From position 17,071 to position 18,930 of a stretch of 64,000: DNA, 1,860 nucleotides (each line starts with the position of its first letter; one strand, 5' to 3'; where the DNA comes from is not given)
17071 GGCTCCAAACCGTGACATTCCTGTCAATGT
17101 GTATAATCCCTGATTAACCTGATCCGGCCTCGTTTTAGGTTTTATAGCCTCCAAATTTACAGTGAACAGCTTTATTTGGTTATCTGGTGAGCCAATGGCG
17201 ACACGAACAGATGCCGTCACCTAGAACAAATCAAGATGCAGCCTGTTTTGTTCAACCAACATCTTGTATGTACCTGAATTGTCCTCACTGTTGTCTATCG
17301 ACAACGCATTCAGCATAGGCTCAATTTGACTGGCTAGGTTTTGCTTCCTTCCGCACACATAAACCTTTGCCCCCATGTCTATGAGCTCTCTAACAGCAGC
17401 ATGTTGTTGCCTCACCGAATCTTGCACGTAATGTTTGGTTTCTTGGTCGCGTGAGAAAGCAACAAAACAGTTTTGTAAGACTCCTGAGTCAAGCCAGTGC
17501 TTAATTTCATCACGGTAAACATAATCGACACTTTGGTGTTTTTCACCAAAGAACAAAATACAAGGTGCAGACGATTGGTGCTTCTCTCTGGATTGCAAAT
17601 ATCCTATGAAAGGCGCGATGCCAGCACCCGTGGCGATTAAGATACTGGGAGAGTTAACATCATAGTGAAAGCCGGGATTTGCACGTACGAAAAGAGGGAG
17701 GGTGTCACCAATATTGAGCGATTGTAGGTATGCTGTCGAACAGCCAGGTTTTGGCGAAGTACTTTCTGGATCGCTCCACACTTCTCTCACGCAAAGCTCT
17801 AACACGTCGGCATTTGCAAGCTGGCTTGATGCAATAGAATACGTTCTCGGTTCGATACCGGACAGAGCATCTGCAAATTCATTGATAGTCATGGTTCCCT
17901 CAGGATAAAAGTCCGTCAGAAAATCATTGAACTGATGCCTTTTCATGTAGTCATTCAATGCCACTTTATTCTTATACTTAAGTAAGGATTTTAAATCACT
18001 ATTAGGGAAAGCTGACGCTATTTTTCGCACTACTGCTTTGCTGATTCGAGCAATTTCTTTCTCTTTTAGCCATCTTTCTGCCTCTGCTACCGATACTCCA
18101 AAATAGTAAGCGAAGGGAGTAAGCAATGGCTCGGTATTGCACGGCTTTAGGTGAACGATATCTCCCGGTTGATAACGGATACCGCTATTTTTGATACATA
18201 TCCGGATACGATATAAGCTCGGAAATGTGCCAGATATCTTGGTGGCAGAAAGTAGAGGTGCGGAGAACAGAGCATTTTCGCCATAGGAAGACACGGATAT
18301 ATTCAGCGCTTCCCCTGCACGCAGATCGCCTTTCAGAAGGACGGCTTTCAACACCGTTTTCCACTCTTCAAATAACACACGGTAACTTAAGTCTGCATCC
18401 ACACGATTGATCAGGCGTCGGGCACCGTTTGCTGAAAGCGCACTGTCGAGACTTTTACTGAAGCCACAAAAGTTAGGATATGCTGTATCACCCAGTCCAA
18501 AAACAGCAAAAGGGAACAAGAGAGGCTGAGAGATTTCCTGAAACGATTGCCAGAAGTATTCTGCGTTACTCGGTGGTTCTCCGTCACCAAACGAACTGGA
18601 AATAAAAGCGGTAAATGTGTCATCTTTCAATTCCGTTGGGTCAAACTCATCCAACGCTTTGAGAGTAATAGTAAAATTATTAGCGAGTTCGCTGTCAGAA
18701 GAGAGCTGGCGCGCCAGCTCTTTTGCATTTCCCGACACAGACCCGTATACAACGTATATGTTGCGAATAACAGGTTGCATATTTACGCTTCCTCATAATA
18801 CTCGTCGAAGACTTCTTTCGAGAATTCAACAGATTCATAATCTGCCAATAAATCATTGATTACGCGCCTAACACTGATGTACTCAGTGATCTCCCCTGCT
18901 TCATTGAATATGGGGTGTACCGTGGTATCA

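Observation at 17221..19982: Translationally coupled PAS protein and diflavin reductase behind a 0.8 kb extremely AT-rich control region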

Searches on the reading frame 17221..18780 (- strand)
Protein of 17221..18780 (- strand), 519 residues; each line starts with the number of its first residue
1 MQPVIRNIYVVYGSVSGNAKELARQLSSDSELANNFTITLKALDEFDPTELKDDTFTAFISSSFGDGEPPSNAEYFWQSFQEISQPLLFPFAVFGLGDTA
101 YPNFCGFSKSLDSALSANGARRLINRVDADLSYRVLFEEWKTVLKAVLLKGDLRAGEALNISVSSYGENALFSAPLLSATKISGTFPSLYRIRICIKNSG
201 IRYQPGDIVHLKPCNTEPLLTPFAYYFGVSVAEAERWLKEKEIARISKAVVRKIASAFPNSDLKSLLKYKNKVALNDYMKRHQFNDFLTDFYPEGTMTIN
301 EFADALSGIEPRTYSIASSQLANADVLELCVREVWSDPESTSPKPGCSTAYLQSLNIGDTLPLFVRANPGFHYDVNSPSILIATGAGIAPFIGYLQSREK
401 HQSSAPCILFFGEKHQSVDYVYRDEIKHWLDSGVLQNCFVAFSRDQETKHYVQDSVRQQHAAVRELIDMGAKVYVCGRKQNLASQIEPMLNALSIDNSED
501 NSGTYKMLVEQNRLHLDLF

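Call 3: search_protein_families(library=pfam, proteins=[window:17221-18780:-], max_evalue=0.01)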
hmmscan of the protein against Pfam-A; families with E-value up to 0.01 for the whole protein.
window:17221-18780:- (519 aa): 3 families
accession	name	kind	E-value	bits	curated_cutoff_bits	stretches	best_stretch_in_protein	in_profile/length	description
PF00258.30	Flavodoxin_1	-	6.1e-23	82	25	1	10-131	1-129/143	Flavodoxin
PF00175.26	NAD_binding_1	-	1.2e-13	52.1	22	1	381-479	1-101/109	Oxidoreductase NAD-binding domain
PF00667.26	FAD_binding_1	-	9.7e-08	32.3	32.3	1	263-331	132-201/222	FAD binding domain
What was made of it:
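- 17221..18780 (-): Diflavin reductase gene (519 aa): flavodoxin-like FMN domain, connecting/FAD domain and NADPH domain. CysJ-like but without CysJ's N-terminal region. Pfam finds Flavodoxin_1, FAD_binding_1 and NAD_binding_1 (call 3).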

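Call 4: search_protein_families(library=ncbifam, proteins=[window:17221-18780:-], max_evalue=0.01)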
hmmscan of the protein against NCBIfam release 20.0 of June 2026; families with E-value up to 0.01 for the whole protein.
window:17221-18780:- (519 aa): 25 families
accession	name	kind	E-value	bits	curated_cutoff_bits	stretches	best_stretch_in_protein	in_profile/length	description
TIGR01931.1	cysJ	equivalog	2.6e-90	303.7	668.15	1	7-499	60-573/597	assimilatory sulfite reductase (NADPH) flavoprotein subunit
NF008197.0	PRK10953.1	equivalog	3e-66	223.9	838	1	7-490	63-568/601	NADPH-dependent assimilatory sulfite reductase flavoprotein subunit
NF004859.0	PRK06214.1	equivalog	3.3e-43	148.1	432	1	190-497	198-513/539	sulfite reductase subunit alpha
NF005216.0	PRK06703.1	subfamily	4.7e-14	52.7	127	1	7-122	3-116/151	flavodoxin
TIGR03224.1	benzo_boxA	equivalog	8.9e-13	47.9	459.2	1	312-517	199-409/411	benzoyl-CoA 2,3-epoxidase subunit BoxA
NF005989.0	PRK08105.1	equivalog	1.4e-12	47.8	160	1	6-130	2-126/149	flavodoxin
NF006531.0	PRK09004.1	equivalog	6.3e-12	45.5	158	1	7-135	3-129/146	FMN-binding protein MioC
NF058510.1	bifunc_CpcD_PetH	exception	8.1e-12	44.6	635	1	312-517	181-403/405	bifunctional rod-capping linker CpcD/ferredoxin--NADP reductase PetH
NF045929.1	FNRPetHCyano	equivalog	2.3e-11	43.2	600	1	312-517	185-409/411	ferredoxin--NADP reductase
TIGR01753.1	flav_short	equivalog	1.6e-10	41.6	123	1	8-124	1-115/140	flavodoxin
NF040810.1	BenC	equivalog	1.2e-09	37.9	430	1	345-480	173-306/333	benzoate 1,2-dioxygenase electron transfer component BenC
NF005587.0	PRK07308.1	equivalog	1.9e-08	34.7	138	1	10-132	6-126/147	flavodoxin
NF009805.0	PRK13289.1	equivalog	1.6e-07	30.6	432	1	296-498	190-385/399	NO-inducible flavohemoprotein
NF004343.0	PRK05723.1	equivalog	0.00015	21.8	204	1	8-133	3-130/151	flavodoxin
NF008822.0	PRK11872.1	equivalog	0.00025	20.2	402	1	351-480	183-311/341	anthranilate 1,2-dioxygenase electron transfer component AntC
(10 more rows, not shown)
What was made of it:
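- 17221..18780 (-): NCBIfam cysJ TIGR01931 scores 303.7 bits, below the 668 cut-off, and the alignment starts at model position 60 (call 4).
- On Assimilatory sulfite reductase flavoprotein CysJ (equivalog): TIGR01931 scores 303.7 bits against a cut-off of 668.15, and PRK10953 scores 223.9 against 838 (call 4). The alignment begins at model position 60 of 597 (call 4).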

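Call 9: find_homologous_proteins(query=window:17221-18780:-, max_evalue=1e-10)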
Query window:17221-18780:- (519 aa): 2024 proteins with E <= 1e-10 among 8000 candidates; the best 120 are listed.
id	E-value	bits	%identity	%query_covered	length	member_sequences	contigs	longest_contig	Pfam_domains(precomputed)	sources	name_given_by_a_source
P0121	0.0e+0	1181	100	100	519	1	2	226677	PF00175.27,PF00667.27,PF00258.31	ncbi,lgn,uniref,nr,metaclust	ncbi:flavodoxin domain-containing protein [Veronia pacifica]|uniref:NADPH--hemoprotein reductase n=1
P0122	1.6e-238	811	69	100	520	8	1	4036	PF00175.27,PF00667.27,PF00258.31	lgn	-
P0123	2.1e-222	758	64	100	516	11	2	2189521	PF00175.27,PF00667.27,PF00258.31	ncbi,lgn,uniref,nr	ncbi:sulfite reductase flavoprotein subunit alpha [Vibrio nigripulchritudo]|uniref:sulfite reductase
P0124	7.5e-219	746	63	100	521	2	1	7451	PF00175.27,PF00667.27,PF00258.31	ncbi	-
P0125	2.4e-164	566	53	100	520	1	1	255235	PF00175.27,PF00667.27,PF00258.31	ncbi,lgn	-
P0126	2.1e-107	378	41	100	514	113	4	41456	PF00175.27,PF00667.27,PF00258.31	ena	-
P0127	2.6e-106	375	39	100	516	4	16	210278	PF00175.27,PF00667.27,PF00258.31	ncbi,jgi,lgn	jgi:sulfite reductase (NADPH) flavoprotein alpha-component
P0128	7.2e-106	373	41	100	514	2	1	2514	PF00175.27,PF00667.27,PF00258.31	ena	-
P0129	1.5e-105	372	40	100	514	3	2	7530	PF00175.27,PF00667.27,PF00258.31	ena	-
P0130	8.0e-105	370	38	99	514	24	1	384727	PF00175.27,PF00667.27,PF00258.31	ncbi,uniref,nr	ncbi:diflavin oxidoreductase [Pseudomonas capsici]|uniref:diflavin oxidoreductase n=1 Tax=Pseudomona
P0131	2.6e-103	365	40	100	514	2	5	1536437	PF00175.27,PF00667.27,PF00258.31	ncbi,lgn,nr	ncbi:MAG: sulfite reductase flavoprotein subunit alpha [Lautropia sp.]|nr:sulfite reductase flavopro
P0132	1.2e-102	363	37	100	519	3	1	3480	PF00175.27,PF00667.27,PF00258.31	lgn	-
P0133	1.4e-102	362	39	99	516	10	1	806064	PF00175.27,PF00667.27,PF00258.31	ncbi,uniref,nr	ncbi:sulfite reductase flavoprotein subunit alpha [Mycoplana sp. MJR14]|uniref:diflavin oxidoreducta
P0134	3.8e-102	361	39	100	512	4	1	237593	PF00175.27,PF00667.27,PF00258.31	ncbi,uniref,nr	ncbi:diflavin oxidoreductase [Pectobacterium jejuense]|uniref:diflavin oxidoreductase n=1 Tax=Pectob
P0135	7.3e-102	360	36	100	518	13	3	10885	PF00175.27,PF00667.27,PF00258.31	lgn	-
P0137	3.9e-101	358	38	100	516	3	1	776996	PF00175.27,PF00667.27,PF00258.31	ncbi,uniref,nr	ncbi:sulfite reductase flavoprotein subunit alpha (plasmid) [Aliirhizobium terrae]|uniref:diflavin o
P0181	4.8e-96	341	38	100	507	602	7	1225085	PF00175.27,PF00667.27,PF00258.31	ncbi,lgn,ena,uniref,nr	ncbi:sulfite reductase flavoprotein subunit alpha [Serratia marcescens]|uniref:sulfite reductase fla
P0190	6.8e-95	337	36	100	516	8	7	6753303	PF00175.27,PF00667.27,PF00258.31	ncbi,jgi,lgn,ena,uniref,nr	ncbi:sulfite reductase flavoprotein subunit alpha [Pseudomonas sp. B21-040]|jgi:sulfite reductase (N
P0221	5.1e-92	327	37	100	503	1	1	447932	PF00175.27,PF00667.27,PF00258.31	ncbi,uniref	ncbi:flavodoxin domain-containing protein [Paenirhodobacter sp.]|uniref:flavodoxin domain-containing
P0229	7.2e-91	324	36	99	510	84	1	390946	PF00175.27,PF00667.27,PF00258.31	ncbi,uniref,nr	ncbi:sulfite reductase flavoprotein subunit alpha [Stenotrophomonas maltophilia]|uniref:sulfite redu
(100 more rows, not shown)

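Call 35: find_encoding_contigs(protein=P0229, flank=6000, max_places=2)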
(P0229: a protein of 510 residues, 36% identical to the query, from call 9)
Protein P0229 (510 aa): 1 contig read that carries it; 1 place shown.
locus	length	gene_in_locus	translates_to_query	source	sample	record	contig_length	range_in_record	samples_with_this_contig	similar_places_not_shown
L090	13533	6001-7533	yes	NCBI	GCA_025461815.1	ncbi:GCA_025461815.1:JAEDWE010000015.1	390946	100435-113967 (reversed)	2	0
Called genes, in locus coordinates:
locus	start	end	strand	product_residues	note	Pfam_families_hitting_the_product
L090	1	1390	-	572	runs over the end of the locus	PF00128:Alpha-amylase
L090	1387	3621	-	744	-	PF22019:GlgB_N (weak), PF02922:CBM_48, PF00128:Alpha-amylase (weak), PF02806:Alpha-amylase_C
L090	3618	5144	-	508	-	PF08323:Glyco_transf_5, PF00534:Glycos_transf_1, PF13692:Glyco_trans_1_4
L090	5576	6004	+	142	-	PF00989:PAS, PF08448:PAS_4 (weak), PF13426:PAS_9, PF08447:PAS_3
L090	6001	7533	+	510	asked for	PF00258:Flavodoxin_1, PF00667:FAD_binding_1, PF00175:NAD_binding_1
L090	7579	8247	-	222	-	PF00005:ABC_tran, PF13304:AAA_21 (faint)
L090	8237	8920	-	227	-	PF00528:BPD_transp_1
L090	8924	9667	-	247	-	PF12974:Phosphonate-bd, PF13531:SBP_bac_11, PF01547:SBP_bac_1, PF13343:SBP_bac_6 (weak)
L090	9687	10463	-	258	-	PF00027:cNMP_binding, PF13545:HTH_Crp_2, PF00325:Crp (weak)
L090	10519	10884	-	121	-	-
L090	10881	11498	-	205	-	PF12804:NTP_transf_3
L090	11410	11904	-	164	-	PF02391:MoaE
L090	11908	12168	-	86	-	PF02597:ThiS (weak)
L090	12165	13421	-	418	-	PF03453:MoeA_N, PF00994:MoCF_biosynth, PF03454:MoeA_C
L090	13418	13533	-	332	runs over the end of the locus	PF01967:MoaC, PF00994:MoCF_biosynth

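Call 36: find_encoding_contigs(protein=P0190, flank=6000, max_places=2)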
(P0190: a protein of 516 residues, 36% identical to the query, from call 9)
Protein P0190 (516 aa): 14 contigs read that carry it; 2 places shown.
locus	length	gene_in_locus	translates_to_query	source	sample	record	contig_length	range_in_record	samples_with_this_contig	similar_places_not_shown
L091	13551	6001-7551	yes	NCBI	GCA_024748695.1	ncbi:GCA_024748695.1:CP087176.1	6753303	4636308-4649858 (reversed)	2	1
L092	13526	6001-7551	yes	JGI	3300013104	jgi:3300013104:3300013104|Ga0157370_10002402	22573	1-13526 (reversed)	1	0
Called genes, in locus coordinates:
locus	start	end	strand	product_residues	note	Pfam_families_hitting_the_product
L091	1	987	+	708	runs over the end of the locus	-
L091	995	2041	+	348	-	PF00364:Biotin_lipoyl (faint), PF25917:BSH_RND, PF25919:BSH_CusB, PF25973:BSH_CzcB (weak), PF25984:BSH_YknX (faint)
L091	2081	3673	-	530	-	PF07690:MFS_1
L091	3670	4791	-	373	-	PF25917:BSH_RND, PF25919:BSH_CusB (weak), PF25954:Beta-barrel_RND_2 (faint)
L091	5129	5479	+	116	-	-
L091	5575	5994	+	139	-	PF00989:PAS, PF08448:PAS_4 (weak), PF13426:PAS_9, PF08447:PAS_3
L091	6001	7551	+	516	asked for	PF00258:Flavodoxin_1, PF00667:FAD_binding_1, PF00175:NAD_binding_1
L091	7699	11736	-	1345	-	-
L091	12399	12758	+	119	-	PF19619:DUF6124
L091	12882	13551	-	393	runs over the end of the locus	PF00108:Thiolase_N, PF02803:Thiolase_C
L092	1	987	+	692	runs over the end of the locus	-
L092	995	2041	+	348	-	PF00364:Biotin_lipoyl (faint), PF25917:BSH_RND, PF25919:BSH_CusB, PF25973:BSH_CzcB (weak), PF25984:BSH_YknX (faint)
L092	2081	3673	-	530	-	PF07690:MFS_1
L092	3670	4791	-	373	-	PF25917:BSH_RND, PF25919:BSH_CusB (weak), PF25954:Beta-barrel_RND_2 (faint)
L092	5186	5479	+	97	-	-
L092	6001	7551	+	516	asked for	PF00258:Flavodoxin_1, PF00667:FAD_binding_1, PF00175:NAD_binding_1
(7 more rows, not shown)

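Call 37: find_encoding_contigs(protein=P0181, flank=6000, max_places=2)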
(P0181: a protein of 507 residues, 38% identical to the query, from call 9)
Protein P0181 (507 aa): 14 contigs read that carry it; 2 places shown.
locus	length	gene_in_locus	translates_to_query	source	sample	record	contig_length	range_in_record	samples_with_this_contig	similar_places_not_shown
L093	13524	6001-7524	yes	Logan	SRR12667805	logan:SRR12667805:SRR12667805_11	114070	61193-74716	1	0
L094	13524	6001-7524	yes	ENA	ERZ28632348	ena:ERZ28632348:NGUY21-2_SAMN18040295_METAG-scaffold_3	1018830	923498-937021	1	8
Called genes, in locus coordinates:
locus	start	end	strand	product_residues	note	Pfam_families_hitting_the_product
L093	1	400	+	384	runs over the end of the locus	PF00155:Aminotran_1_2, PF00266:Aminotran_5 (weak), PF01053:Cys_Met_Meta_PP, PF01041:DegT_DnrJ_EryC1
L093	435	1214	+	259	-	PF00497:SBP_bac_3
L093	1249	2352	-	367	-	PF01820:Dala_Dala_lig_N, PF02222:ATP-grasp, PF02786:CPSase_L_D2, PF07478:Dala_Dala_lig_C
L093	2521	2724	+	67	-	PF11903:ParD_like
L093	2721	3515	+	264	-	PF00557:Peptidase_M24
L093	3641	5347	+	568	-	PF01565:FAD_binding_4, PF09330:Lact-deh-memb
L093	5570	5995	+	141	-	PF00989:PAS, PF08448:PAS_4 (weak), PF13426:PAS_9, PF08447:PAS_3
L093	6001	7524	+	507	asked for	PF00258:Flavodoxin_1, PF00667:FAD_binding_1 (weak), PF00175:NAD_binding_1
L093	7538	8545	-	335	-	PF01032:FecCD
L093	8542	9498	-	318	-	PF01497:Peripla_BP_2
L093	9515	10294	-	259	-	PF00005:ABC_tran, PF02463:SMC_N (faint), PF13304:AAA_21 (faint)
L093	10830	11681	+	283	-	PF00892:EamA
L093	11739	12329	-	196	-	PF04893:Yip1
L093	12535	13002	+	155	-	PF25087:GMPPB_C (faint), PF00132:Hexapep, PF25084:LbH_EIF2B (weak), PF14602:Hexapep_2 (weak)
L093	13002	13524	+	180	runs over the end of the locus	PF00583:Acetyltransf_1, PF13673:Acetyltransf_10, PF13508:Acetyltransf_7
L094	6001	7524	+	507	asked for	PF00258:Flavodoxin_1, PF00667:FAD_binding_1 (weak), PF00175:NAD_binding_1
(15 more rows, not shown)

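Call 38: find_encoding_contigs(protein=P0137, flank=6000, max_places=2)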
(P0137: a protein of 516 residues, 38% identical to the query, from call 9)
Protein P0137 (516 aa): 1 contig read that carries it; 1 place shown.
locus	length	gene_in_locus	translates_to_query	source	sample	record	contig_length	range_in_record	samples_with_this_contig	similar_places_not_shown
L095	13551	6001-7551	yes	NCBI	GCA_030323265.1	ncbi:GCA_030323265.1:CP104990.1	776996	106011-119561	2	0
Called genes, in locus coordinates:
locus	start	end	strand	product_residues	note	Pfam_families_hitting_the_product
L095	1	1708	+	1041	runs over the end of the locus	PF00873:ACR_tran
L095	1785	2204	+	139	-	-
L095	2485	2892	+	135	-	-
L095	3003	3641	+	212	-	-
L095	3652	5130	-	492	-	PF00999:Na_H_Exchanger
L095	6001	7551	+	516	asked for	PF00258:Flavodoxin_1, PF00667:FAD_binding_1, PF00175:NAD_binding_1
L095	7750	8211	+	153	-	-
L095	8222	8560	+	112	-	PF12797:Fer4_2 (faint), PF12837:Fer4_6 (faint), PF13237:Fer4_10 (faint), PF12838:Fer4_7 (weak), PF13183:Fer4_8 (faint), PF13187:Fer4_9 (weak), PF00037:Fer4 (weak), PF11953:DUF3470, +1 more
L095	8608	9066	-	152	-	PF02082:Rrf2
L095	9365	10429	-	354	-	PF12852:Cupin_6, PF07883:Cupin_2 (weak), PF00165:HTH_AraC (weak), PF12833:HTH_18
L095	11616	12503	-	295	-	PF00126:HTH_1, PF03466:LysR_substrate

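Call 61: search_solved_structures(query=window:17221-18780:-, max_evalue=1e-20)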
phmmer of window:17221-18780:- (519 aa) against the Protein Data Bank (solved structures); distinct sequences matched with E-value up to 1e-20: 47.
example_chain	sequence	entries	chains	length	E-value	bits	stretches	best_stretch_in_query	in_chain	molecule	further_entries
6efv_A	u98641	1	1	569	3.5e-53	184.4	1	8-490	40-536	Sulfite reductase [NADPH] flavoprotein alpha-component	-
9c91_A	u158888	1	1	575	2.5e-47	165.1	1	8-490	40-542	Sulfite reductase [NADPH] flavoprotein alpha-component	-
3qe2_A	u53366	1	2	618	4.4e-42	147.8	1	297-487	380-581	NADPH--cytochrome P450 reductase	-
5fa6_A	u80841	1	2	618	6.7e-42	147.2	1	297-487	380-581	NADPH--cytochrome P450 reductase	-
5emn_A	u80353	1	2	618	6.9e-42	147.2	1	297-487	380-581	NADPH--cytochrome P450 reductase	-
5urh_A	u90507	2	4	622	1e-41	146.7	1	289-488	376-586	NADPH--cytochrome P450 reductase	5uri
3qfc_A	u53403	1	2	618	1.1e-41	146.5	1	297-487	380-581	NADPH--cytochrome P450 reductase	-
1amo_A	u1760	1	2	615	1.3e-41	146.3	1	289-488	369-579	NADPH-CYTOCHROME P450 REDUCTASE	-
4yaf_A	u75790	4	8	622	1.4e-41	146.2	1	289-488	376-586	NADPH--cytochrome P450 reductase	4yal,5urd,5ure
3es9_A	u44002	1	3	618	1.4e-41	146.2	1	289-488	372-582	NADPH--cytochrome P450 reductase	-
3wkt_A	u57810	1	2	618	1.4e-41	146.2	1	289-488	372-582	NADPH-cytochrome P450 reductase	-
1ja0_A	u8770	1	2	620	1.4e-41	146.2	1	289-487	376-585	NADPH-Cytochrome P450 Reductase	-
1j9z_A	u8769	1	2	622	1.4e-41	146.2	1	289-487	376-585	NADPH-Cytochrome P450 reductase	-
7l18_AAA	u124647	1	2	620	1.5e-41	146.1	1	289-487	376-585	NADPH--cytochrome P450 reductase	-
5urg_A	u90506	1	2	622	1.9e-41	145.8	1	289-488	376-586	NADPH--cytochrome P450 reductase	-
9ef0_A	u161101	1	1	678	2.1e-41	145.6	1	289-488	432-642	NADPH--cytochrome P450 reductase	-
3qfr_A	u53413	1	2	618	3.2e-41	145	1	297-487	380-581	NADPH--cytochrome P450 reductase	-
6j79_A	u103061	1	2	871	7e-41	143.9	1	289-487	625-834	Heme oxygenase 1,NADPH--cytochrome P450 reductase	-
6j7i_A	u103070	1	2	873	7e-41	143.9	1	289-487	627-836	Heme oxygenase 1,NADPH--cytochrome P450 reductase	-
6j7a_A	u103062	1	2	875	7.1e-41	143.9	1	289-487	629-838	Heme oxygenase 1,NADPH--cytochrome P450 reductase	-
1ja1_A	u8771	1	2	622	7e-40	140.6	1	289-487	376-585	NADPH-Cytochrome P450 Reductase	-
3ojw_A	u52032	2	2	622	1.7e-39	139.3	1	289-488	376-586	NADPH-cytochrome P450 reductase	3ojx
4y9r_A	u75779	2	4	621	3.2e-39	138.4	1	289-488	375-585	NADPH--cytochrome P450 reductase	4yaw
4y7c_A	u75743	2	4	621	3.5e-39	138.3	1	289-488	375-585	NADPH--cytochrome P450 reductase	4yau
4y9u_A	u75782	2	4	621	3.7e-39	138.2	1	289-488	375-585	NADPH--cytochrome P450 reductase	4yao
6njr_A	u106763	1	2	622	1e-38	136.8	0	289-487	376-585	NADPH--cytochrome P450 reductase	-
7sux_A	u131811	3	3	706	3.8e-38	134.9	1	302-498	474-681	NADPH--cytochrome P450 reductase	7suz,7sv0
3fjo_A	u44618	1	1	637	1.5e-36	129.6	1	297-487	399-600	NADPH-cytochrome P450 reductase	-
5gxu_A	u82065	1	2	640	5.4e-35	124.5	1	302-497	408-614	NADPH--cytochrome P450 reductase 2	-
8dme_A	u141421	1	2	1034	1e-32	116.9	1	279-491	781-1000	Bifunctional cytochrome P450/NADPH--P450 reductase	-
8dmg_A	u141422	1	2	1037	1.1e-32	116.9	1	279-491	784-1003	Bifunctional cytochrome P450/NADPH--P450 reductase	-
9wuk_A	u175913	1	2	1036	1.4e-31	113.2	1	280-490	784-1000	bifunctional cytochrome P450/NADPH--P450 reductase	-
9wuc_A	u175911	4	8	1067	1.6e-31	113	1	280-490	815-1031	bifunctional cytochrome P450/NADPH--P450 reductase | SoP450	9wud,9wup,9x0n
6t1t_A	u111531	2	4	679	1.7e-28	103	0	361-503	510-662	NADPH--cytochrome P450 reductase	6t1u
3qfs_A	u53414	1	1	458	4.8e-27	98.2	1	296-487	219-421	NADPH--cytochrome P450 reductase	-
3qft_A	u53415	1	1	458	2.3e-26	96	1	297-487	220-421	NADPH--cytochrome P450 reductase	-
2bf4_A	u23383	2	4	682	5e-26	94.9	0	361-490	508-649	NADPH-CYTOCHROME P450 REDUCTASE | NADPH CYTOCHROME P450 REDUCTASE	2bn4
2bpo_A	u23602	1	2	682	2.6e-25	92.5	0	361-490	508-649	NADPH-CYTOCHROM P450 REDUCTASE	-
4dqk_A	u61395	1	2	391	5.6e-25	91.4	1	262-491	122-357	Bifunctional P-450/NADPH-P450 reductase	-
4dql_A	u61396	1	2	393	7.9e-25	90.9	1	279-491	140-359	Bifunctional P-450/NADPH-P450 reductase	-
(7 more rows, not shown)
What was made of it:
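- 17221..18780 (-): The closest PDB hits are SiRFP 6efv (3.5e-53) and then CPR (call 61).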
